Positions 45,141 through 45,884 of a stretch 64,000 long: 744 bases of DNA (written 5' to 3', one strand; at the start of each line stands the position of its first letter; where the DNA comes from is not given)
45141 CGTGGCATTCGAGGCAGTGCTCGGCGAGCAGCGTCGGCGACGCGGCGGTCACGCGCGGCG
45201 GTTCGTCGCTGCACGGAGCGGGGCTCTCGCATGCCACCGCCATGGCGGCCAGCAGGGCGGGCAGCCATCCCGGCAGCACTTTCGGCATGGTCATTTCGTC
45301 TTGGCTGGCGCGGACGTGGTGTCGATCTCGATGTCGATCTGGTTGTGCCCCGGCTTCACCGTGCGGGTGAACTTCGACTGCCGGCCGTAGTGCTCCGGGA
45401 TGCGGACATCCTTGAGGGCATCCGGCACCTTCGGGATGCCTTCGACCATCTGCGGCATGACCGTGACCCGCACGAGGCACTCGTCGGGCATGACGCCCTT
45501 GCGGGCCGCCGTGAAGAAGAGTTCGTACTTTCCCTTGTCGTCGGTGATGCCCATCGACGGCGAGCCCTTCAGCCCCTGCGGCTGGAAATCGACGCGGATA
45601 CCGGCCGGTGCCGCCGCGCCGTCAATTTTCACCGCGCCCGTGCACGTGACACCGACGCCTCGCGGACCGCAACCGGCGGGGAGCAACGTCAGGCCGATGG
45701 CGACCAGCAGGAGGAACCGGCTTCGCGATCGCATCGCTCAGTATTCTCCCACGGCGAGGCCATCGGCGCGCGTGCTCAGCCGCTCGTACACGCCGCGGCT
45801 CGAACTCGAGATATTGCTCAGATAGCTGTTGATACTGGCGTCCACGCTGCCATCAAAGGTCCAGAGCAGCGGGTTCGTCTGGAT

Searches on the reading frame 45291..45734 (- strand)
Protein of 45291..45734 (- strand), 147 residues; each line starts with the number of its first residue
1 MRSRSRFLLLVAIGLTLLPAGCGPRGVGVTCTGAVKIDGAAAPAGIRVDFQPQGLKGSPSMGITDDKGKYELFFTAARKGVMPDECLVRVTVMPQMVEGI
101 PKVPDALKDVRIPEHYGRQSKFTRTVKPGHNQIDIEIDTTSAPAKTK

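Call 45: find_encoding_contigs(protein=window:45291-45734:-, flank=6000, max_places=10)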
Protein window:45291-45734:- (147 aa): 2 contigs read that carry it; 2 places shown.
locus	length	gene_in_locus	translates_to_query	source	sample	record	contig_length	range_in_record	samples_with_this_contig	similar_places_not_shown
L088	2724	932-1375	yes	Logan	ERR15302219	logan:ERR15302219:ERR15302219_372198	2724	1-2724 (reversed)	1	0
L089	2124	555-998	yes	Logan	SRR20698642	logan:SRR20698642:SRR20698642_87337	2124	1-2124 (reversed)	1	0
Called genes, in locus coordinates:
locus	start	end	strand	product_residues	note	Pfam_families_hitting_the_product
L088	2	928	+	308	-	?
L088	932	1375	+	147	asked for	-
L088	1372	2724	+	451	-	?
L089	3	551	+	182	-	?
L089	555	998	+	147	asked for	-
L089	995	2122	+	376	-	?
